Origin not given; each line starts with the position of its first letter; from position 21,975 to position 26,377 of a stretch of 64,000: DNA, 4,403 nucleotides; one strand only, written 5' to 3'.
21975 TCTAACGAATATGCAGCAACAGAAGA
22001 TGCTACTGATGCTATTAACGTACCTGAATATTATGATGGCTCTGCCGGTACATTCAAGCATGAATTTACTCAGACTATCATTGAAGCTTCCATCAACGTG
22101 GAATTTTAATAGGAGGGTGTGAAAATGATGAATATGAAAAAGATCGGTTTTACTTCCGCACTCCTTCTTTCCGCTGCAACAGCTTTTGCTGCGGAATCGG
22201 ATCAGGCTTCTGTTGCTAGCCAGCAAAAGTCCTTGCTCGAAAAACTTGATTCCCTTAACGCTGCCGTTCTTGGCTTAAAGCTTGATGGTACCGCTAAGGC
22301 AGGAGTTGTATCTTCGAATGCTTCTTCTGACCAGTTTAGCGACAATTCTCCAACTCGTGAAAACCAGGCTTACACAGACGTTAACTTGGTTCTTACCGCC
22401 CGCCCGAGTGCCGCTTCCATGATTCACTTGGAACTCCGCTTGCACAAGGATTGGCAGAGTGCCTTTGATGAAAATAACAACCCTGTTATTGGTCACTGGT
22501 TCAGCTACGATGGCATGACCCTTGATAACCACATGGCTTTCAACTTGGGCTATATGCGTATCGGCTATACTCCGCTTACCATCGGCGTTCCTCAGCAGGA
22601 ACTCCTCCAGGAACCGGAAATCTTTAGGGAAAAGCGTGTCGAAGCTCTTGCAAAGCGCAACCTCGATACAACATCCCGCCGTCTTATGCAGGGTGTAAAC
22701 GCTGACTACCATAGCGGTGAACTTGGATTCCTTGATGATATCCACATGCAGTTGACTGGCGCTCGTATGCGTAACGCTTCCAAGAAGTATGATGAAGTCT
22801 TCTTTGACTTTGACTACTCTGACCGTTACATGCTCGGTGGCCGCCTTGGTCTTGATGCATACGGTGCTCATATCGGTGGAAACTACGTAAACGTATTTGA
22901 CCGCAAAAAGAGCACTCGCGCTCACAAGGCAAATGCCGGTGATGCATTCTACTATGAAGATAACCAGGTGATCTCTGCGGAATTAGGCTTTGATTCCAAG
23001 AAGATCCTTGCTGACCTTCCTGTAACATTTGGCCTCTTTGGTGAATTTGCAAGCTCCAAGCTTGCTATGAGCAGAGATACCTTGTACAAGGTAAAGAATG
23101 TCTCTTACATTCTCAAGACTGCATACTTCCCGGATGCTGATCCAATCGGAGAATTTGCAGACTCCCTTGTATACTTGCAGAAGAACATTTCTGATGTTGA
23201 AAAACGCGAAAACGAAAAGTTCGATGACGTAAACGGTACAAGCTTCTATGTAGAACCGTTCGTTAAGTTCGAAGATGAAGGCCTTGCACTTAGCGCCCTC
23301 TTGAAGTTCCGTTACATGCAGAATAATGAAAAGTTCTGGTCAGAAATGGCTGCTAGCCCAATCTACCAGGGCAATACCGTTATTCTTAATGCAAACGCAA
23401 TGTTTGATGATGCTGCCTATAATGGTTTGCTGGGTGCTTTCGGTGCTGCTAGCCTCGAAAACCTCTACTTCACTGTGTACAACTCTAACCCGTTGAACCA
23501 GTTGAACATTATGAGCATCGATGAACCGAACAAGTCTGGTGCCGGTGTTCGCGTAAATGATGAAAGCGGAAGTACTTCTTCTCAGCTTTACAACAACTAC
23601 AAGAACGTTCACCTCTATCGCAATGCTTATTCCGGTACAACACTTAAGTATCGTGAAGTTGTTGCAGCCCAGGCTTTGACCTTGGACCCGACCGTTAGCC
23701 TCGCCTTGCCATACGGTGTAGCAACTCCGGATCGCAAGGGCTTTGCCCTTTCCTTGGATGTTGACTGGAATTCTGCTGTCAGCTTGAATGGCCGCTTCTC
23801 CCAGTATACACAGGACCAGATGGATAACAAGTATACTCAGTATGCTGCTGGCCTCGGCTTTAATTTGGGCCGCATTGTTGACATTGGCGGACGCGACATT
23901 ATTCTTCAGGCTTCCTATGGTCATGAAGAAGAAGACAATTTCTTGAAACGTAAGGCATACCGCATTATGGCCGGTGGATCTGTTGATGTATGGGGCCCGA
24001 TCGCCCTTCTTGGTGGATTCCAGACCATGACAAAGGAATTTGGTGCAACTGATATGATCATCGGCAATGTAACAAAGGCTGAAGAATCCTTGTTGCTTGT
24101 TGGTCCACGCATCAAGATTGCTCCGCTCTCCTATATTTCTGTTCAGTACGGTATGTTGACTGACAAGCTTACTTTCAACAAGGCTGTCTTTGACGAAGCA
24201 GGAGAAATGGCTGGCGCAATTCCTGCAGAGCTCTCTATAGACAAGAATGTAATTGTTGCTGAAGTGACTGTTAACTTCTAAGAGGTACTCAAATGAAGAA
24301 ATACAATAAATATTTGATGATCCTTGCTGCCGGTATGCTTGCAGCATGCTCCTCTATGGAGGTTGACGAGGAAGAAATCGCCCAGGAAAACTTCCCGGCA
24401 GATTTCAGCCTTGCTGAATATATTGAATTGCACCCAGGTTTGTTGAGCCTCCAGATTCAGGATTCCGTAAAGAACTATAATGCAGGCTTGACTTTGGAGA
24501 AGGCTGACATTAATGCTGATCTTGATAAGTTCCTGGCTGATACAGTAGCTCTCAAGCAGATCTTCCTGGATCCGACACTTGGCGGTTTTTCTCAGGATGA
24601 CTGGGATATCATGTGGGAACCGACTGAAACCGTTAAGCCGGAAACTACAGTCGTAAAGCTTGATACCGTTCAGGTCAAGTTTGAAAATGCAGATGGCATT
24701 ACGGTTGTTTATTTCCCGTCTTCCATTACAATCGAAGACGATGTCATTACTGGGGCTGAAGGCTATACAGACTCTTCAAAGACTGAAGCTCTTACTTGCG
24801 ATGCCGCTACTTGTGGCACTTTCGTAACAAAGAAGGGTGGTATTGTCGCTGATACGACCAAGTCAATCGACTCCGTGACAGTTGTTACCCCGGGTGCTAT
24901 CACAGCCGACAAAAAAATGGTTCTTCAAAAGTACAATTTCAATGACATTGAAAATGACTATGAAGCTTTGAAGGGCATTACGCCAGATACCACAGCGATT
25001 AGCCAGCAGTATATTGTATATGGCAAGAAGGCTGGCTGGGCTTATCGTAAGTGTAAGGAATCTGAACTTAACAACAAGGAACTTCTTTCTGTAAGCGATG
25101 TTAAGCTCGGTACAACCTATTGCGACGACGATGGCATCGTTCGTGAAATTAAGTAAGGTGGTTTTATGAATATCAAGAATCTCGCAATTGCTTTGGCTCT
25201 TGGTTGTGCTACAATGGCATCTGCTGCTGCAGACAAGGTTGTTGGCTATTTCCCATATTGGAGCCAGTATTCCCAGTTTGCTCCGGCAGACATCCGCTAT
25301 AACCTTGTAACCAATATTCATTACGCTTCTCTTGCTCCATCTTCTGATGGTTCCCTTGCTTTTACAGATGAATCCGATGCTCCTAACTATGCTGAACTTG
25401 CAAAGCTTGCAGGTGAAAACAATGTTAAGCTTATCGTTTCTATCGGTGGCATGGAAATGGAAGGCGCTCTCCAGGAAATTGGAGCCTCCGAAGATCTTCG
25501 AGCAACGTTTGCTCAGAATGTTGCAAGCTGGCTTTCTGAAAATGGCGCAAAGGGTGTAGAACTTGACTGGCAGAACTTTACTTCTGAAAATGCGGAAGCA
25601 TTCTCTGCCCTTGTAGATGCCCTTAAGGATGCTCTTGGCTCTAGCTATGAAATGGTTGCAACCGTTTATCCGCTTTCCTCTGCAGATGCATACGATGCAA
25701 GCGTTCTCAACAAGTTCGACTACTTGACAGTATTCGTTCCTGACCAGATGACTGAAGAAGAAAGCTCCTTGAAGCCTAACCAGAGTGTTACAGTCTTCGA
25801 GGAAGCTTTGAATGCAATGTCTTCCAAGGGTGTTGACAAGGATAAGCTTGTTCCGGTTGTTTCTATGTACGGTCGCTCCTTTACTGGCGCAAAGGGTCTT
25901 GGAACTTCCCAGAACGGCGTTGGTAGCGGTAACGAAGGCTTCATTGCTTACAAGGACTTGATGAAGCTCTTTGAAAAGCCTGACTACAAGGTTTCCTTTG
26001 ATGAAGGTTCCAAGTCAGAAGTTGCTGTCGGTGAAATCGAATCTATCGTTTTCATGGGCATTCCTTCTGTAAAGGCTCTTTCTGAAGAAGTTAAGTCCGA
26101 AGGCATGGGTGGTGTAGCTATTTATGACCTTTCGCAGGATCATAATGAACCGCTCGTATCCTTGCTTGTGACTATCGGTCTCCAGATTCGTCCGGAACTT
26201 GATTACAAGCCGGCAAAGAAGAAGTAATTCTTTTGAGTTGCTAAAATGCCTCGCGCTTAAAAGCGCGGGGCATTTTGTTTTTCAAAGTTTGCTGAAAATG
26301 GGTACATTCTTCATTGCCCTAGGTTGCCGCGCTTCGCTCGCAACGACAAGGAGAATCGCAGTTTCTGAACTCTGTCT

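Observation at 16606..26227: Six-gene operon of three giant beta-barrel proteins with CBM-like, lipoprotein and pseudo-GH18 partners, flanked by cellulases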

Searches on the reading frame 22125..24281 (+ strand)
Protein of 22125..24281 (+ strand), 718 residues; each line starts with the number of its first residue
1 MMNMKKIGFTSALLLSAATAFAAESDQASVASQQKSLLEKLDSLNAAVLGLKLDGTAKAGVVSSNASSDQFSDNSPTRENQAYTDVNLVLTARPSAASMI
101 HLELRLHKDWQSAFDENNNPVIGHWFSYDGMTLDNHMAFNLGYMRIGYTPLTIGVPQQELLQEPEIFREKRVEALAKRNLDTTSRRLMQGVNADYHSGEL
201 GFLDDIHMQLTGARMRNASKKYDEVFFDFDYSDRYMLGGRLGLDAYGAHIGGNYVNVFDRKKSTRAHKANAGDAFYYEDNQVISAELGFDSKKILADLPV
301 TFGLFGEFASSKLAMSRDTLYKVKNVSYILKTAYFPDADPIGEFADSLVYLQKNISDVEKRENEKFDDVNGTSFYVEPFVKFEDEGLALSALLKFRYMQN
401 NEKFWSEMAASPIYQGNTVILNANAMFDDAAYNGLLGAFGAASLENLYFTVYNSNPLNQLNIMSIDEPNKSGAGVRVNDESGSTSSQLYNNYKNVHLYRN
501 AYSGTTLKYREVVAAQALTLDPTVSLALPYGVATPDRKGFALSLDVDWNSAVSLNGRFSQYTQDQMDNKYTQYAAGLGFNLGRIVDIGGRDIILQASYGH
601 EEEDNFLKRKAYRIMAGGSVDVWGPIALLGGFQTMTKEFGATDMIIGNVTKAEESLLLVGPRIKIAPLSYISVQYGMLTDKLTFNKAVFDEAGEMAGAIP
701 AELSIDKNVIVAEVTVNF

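Call 4: search_protein_families(library=pfam, proteins=[window:22125-24281:+], max_evalue=1)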
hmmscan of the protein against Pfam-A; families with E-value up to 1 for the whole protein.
window:22125-24281:+ (718 aa): 1 family
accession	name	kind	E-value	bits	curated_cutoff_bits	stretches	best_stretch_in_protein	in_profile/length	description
PF16177.11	ACAS_N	-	0.02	15.1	27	0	103-126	22-44/55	Acetyl-coenzyme A synthetase N-terminus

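Call 5: search_protein_families(library=ncbifam, proteins=[window:22125-24281:+], max_evalue=1)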
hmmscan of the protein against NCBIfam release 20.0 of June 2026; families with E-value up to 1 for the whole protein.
window:22125-24281:+ (718 aa): 2 families
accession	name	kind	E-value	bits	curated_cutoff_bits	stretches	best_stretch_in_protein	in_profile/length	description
NF033666.1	blaOXA-727_like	exception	0.023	14.3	600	1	614-695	128-208/283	OXA-727 family class D beta-lactamase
NF008189.1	PRK10942.1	equivalog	0.055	11.9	720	1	4-78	8-84/477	serine endoprotease DegP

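Call 15: find_homologous_proteins(query=window:22125-24281:+)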
Query window:22125-24281:+ (718 aa): 507 proteins with E <= 0.001 among 8000 candidates; the best 120 are listed.
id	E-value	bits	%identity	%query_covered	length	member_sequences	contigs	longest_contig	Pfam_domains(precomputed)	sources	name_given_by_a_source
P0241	0.0e+0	1605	100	100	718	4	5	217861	-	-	-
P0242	0.0e+0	1251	76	100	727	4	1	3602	-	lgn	-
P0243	6.7e-297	1005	65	100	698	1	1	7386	-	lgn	-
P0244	3.5e-278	943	62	100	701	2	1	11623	-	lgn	-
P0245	3.7e-270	916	60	100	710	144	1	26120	-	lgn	-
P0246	2.2e-263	894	58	99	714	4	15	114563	-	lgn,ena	-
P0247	1.3e-260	885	57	99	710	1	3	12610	-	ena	-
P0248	2.9e-259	880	59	97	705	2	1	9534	-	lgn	-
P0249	3.4e-255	867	57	100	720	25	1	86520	-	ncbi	-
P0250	8.8e-255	865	56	100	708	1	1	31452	-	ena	-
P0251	1.6e-252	858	58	97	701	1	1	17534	-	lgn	-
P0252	2.0e-252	858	59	100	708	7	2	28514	-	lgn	-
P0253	2.5e-251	854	57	100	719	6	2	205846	-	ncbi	-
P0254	8.5e-250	849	58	100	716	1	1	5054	-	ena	-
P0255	1.1e-249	849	59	100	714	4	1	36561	-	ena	-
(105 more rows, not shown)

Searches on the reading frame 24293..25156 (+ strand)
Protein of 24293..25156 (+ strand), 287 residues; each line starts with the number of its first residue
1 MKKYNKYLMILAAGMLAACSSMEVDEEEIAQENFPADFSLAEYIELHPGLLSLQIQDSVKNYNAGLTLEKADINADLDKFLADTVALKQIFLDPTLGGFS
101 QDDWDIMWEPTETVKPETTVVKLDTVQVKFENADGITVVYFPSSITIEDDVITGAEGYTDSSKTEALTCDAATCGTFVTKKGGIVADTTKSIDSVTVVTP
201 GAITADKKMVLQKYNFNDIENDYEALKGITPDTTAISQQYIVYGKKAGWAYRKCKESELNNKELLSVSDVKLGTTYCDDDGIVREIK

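Call 4: search_protein_families(library=pfam, proteins=[window:24293-25156:+], max_evalue=1)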
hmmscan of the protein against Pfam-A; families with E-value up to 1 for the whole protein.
window:24293-25156:+ (287 aa): 0 families

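Call 5: search_protein_families(library=ncbifam, proteins=[window:24293-25156:+], max_evalue=1)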
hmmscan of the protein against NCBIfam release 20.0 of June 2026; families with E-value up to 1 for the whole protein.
window:24293-25156:+ (287 aa): 0 families

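Call 84: search_solved_structures(query=window:24293-25156:+, max_evalue=1)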
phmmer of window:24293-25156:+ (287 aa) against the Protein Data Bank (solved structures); distinct sequences matched with E-value up to 1: 0.

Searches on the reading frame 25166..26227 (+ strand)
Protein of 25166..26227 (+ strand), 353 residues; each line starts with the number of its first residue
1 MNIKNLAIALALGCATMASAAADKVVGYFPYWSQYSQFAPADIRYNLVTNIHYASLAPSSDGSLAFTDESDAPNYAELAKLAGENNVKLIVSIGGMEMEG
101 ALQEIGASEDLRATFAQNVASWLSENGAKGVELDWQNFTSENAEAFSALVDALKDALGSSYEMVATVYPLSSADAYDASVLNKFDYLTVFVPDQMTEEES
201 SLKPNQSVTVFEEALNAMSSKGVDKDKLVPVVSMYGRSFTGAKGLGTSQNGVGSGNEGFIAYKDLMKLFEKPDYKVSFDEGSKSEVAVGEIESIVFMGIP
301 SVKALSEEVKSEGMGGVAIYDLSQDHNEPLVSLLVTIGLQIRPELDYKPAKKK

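Call 4: search_protein_families(library=pfam, proteins=[window:25166-26227:+], max_evalue=1)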
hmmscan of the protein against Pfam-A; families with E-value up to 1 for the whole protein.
window:25166-26227:+ (353 aa): 1 family
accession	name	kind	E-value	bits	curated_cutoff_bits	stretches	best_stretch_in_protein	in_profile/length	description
PF00704.34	Glyco_hydro_18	-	3.5e-37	129.2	29.6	1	24-325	1-317/317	Glycosyl hydrolases family 18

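Call 5: search_protein_families(library=ncbifam, proteins=[window:25166-26227:+], max_evalue=1)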
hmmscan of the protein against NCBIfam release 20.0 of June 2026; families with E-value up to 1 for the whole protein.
window:25166-26227:+ (353 aa): 1 family
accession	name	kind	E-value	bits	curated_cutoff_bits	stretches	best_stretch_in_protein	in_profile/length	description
NF052619.1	ChiD_Serratia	equivalog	0.00031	19.9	750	1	84-137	101-153/416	chitinase ChiD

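Call 59: search_solved_structures(query=window:25166-26227:+, max_evalue=0.001, show_alignments=2)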
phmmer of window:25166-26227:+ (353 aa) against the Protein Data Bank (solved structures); distinct sequences matched with E-value up to 0.001: 91 (the best 60 are shown).
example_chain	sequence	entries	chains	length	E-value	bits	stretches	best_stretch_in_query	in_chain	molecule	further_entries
6kst_A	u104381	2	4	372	2.4e-18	69.8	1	21-335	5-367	Family 18 chitinase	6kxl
6kxm_A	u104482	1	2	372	1.2e-17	67.5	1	21-335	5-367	Family 18 chitinase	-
5gzu_A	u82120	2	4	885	1.5e-17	67.2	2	50-331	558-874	Chitinase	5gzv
6kxn_A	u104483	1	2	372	1.5e-16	63.9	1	21-335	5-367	Family 18 chitinase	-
5gzt_B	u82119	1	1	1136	1.8e-16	63.7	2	50-331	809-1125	Chitinase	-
5xep_A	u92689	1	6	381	1.7e-14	57.2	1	17-158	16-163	Chitinase-3-like protein 1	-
1itx_A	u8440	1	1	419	4.1e-12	49.4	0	68-140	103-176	Glycosyl Hydrolase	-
1ll7_A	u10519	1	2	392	7.4e-12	48.5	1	200-335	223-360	CHITINASE 1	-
6igy_A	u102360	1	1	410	1.9e-11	47.2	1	212-332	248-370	Glycosyl hydrolases family 18 family protein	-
5wus_A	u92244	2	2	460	2e-11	47.1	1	28-325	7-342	Chitinase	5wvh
1d2k_A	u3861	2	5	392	2.1e-11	47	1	200-335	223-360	CHITINASE 1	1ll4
5hbf_A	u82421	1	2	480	4.3e-11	46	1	20-325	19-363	Chitotriosidase-1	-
6epb_A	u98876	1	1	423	4.8e-11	45.8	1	28-326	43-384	Endochitinase 42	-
5wvf_A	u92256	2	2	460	5.8e-11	45.6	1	28-325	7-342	Chitinase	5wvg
6bt9_A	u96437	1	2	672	6.4e-11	45.4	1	73-137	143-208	Chitinase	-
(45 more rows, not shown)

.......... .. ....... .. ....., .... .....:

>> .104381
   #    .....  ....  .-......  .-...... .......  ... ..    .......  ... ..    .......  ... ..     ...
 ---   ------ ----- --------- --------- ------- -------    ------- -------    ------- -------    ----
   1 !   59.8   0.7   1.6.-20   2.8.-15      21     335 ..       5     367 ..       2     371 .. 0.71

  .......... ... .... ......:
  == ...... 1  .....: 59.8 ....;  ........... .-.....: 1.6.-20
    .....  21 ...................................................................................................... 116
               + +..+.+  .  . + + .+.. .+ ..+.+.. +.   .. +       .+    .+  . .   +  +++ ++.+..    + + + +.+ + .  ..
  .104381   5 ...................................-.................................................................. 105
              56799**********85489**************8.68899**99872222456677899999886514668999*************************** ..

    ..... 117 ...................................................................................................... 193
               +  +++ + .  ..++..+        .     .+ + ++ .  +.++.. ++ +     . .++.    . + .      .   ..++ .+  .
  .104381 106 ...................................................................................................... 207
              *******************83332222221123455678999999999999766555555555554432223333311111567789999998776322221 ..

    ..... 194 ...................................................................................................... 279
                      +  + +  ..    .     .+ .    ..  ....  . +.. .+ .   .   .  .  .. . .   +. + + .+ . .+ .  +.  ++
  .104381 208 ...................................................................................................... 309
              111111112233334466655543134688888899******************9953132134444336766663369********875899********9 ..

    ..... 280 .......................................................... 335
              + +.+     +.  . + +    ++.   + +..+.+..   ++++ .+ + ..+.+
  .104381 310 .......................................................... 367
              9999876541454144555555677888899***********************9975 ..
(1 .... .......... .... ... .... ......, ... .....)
